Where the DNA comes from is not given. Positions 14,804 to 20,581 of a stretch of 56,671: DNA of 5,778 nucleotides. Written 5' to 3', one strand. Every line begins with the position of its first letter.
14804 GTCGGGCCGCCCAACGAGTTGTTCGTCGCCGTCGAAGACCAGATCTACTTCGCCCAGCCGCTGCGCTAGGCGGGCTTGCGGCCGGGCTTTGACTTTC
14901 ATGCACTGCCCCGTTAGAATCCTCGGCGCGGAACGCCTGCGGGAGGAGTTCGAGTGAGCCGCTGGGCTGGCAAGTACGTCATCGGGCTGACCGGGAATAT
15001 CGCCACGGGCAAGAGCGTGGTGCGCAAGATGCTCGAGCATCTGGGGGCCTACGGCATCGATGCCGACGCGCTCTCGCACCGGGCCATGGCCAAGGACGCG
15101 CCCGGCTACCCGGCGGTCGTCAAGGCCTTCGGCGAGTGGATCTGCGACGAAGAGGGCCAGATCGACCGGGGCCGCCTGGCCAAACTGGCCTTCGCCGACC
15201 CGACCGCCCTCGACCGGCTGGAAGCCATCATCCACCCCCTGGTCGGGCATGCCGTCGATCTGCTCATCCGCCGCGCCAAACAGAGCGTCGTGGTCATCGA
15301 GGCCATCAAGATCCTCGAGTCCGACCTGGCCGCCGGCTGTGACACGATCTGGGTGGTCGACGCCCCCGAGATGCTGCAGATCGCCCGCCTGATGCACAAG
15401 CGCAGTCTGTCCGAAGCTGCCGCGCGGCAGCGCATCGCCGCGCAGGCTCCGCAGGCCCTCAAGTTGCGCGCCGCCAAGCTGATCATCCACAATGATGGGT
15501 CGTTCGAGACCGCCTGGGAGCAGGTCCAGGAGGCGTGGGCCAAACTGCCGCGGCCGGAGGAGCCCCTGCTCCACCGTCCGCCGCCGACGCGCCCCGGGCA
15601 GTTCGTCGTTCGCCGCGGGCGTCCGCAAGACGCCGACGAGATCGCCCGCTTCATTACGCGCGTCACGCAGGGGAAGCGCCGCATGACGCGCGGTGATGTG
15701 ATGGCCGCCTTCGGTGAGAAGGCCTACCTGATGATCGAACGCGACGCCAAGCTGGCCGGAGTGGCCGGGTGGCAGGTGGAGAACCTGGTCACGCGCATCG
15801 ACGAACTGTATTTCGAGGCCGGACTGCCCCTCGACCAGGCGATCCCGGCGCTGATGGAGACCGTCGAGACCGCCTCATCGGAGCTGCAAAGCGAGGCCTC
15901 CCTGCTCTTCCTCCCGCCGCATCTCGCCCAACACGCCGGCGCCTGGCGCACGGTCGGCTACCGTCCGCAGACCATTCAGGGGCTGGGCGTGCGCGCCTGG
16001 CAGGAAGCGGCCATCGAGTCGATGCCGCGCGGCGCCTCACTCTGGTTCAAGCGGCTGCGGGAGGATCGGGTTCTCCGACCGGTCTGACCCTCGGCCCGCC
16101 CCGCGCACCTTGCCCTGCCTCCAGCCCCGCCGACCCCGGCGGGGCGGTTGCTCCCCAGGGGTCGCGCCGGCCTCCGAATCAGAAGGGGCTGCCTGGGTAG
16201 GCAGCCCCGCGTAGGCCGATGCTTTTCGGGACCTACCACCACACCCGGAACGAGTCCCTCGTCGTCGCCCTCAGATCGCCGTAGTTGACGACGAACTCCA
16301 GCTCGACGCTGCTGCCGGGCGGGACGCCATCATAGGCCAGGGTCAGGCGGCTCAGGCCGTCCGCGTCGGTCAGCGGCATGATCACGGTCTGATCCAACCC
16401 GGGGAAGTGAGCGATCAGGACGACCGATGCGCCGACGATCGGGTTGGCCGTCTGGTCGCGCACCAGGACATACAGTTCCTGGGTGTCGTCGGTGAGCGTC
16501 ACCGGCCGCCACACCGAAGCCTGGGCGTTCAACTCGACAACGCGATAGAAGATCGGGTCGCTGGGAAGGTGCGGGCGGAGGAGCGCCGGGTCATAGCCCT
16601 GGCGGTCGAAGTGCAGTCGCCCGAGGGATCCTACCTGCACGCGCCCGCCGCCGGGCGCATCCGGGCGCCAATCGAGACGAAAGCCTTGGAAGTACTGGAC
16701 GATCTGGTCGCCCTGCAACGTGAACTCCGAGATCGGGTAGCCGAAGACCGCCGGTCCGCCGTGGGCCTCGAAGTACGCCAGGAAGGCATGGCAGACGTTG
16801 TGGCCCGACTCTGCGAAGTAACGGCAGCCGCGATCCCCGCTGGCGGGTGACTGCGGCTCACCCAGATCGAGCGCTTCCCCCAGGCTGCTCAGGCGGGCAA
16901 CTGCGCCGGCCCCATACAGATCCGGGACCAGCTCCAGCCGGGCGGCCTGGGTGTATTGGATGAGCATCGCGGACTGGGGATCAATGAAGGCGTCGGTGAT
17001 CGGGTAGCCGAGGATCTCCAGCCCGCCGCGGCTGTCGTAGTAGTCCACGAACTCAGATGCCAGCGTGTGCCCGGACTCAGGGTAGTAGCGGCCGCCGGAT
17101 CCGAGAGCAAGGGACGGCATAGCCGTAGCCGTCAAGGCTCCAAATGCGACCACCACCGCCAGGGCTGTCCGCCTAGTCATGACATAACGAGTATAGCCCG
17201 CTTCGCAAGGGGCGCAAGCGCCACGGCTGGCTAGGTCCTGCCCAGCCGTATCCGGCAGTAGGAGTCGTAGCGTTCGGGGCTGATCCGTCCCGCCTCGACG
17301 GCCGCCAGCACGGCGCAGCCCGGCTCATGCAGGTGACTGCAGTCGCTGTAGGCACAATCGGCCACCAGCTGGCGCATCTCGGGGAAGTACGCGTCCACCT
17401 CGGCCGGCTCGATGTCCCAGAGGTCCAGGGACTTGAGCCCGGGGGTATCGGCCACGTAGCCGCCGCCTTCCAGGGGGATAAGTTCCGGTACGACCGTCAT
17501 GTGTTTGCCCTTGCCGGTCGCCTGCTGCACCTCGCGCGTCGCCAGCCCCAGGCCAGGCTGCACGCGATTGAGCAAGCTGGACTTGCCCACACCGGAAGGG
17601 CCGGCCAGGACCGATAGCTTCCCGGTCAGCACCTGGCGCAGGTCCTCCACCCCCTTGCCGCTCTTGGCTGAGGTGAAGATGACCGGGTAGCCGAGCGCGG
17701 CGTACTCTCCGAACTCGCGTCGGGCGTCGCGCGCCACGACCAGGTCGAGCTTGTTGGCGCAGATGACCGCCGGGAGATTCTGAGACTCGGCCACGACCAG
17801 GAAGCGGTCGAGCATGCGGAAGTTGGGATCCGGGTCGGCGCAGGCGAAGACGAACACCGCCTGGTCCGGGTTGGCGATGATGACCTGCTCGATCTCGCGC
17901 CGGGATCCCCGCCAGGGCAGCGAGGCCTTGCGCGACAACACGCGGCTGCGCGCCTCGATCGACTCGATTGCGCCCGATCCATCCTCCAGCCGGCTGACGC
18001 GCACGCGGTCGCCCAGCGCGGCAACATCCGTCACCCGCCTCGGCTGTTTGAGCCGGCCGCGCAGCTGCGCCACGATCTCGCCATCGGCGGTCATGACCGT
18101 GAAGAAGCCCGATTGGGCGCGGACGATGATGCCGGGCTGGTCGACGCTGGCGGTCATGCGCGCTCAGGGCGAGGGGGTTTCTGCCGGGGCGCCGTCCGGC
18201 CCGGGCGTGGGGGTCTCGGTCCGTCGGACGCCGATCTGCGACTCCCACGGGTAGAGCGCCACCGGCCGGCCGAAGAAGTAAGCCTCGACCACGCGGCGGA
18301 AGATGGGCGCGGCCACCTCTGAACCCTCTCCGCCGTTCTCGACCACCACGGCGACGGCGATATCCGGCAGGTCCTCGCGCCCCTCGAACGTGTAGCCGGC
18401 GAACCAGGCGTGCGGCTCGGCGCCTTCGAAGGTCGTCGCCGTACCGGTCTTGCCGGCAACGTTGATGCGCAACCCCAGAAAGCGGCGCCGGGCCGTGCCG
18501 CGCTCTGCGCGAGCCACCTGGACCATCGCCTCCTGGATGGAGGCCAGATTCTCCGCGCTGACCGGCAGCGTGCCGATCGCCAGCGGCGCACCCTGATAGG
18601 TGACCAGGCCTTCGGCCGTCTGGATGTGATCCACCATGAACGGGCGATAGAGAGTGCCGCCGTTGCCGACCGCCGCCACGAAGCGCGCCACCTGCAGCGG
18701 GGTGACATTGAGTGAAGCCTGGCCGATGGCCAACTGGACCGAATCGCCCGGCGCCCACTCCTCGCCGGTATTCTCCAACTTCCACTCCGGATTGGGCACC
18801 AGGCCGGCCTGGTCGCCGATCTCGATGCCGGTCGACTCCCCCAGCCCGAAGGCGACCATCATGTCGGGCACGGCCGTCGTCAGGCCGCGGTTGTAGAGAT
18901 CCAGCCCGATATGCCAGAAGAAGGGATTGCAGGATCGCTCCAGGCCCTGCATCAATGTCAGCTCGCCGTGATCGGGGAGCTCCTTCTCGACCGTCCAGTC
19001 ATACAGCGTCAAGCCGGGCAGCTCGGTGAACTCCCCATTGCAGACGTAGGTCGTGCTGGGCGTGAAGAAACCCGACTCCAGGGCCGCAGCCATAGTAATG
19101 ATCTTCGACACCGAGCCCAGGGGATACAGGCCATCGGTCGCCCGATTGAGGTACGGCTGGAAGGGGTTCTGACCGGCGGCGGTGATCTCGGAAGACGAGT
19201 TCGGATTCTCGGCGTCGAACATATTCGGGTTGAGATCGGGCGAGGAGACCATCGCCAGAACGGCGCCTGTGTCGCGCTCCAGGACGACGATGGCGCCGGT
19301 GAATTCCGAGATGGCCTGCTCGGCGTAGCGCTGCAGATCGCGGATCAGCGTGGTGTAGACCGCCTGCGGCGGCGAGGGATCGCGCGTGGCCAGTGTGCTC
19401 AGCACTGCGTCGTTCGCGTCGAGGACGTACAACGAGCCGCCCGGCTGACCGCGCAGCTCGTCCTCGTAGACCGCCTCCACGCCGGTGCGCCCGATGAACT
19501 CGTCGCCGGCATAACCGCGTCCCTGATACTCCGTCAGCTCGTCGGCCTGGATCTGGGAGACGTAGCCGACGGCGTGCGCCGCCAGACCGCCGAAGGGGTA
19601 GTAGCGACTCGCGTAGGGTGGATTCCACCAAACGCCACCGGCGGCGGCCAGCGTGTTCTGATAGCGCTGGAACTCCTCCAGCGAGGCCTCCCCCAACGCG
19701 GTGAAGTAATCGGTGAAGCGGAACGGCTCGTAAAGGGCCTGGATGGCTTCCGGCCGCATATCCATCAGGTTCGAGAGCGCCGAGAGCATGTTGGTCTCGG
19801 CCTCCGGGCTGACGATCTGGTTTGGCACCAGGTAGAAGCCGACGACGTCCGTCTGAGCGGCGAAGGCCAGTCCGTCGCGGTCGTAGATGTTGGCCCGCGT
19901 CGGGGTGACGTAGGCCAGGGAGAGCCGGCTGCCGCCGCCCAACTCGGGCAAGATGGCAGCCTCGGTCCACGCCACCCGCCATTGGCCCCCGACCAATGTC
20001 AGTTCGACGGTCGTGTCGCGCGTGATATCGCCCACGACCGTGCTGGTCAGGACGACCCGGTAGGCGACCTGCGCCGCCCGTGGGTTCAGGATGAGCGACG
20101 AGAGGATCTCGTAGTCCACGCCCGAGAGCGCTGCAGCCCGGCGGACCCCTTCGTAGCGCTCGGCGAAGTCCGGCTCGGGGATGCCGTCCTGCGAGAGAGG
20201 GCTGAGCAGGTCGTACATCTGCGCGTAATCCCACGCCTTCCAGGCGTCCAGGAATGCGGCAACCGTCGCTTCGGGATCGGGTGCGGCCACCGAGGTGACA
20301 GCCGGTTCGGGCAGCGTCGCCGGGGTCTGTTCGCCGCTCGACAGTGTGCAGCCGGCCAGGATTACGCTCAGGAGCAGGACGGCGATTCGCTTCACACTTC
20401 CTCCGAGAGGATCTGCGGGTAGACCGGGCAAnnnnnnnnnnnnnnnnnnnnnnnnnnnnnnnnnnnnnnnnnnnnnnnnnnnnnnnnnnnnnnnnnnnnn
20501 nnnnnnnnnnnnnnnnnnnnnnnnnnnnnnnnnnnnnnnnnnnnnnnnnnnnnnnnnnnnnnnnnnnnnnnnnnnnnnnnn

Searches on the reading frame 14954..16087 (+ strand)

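Call 35: search_protein_families(library=pfam, proteins=[window:14954-16087:+], max_evalue=0.00001)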
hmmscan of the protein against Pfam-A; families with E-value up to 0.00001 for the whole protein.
window:14954-16087:+ (377 aa): 1 family
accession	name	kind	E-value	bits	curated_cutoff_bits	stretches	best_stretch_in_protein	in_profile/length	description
PF01121.26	CoaE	-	2.9e-44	151.4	27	1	8-184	1-178/180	Dephospho-CoA kinase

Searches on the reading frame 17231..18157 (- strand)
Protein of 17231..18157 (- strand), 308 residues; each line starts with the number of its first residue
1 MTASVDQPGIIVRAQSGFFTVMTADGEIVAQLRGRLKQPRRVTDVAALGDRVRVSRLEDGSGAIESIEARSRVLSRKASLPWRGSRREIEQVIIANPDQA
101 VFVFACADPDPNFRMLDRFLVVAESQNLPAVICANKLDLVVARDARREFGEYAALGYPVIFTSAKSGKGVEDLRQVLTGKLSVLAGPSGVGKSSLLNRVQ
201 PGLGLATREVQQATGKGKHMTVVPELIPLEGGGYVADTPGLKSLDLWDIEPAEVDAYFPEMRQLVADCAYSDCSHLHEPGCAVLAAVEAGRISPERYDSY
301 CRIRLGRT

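Call 35: search_protein_families(library=pfam, proteins=[window:17231-18157:-], max_evalue=0.00001)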
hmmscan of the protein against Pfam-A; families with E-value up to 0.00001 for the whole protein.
window:17231-18157:- (308 aa): 2 families
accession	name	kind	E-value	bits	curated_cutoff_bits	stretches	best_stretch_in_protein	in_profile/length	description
PF03193.22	RsgA_GTPase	-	4.5e-51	173.6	30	1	74-247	2-174/174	RsgA GTPase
PF16745.11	RsgA_N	-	4.3e-08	33.2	27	1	9-64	2-54/54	RsgA N-terminal domain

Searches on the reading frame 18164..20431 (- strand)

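Call 35: search_protein_families(library=pfam, proteins=[window:18164-20431:-], max_evalue=0.00001)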
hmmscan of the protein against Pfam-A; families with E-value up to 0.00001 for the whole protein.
window:18164-20431:- (755 aa): 3 families
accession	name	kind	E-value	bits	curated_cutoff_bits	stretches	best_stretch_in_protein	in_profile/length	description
PF00905.27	Transpeptidase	-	6.8e-56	190.1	22.1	1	379-715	1-298/299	Penicillin binding protein transpeptidase domain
PF03717.20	PBP_dimer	-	3.8e-28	99.5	24.4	1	176-346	3-178/180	Penicillin-binding Protein dimerisation domain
PF05223.17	MecA_N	-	7.6e-11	42.8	22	1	53-166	2-115/117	NTF2-like N-terminal transpeptidase domain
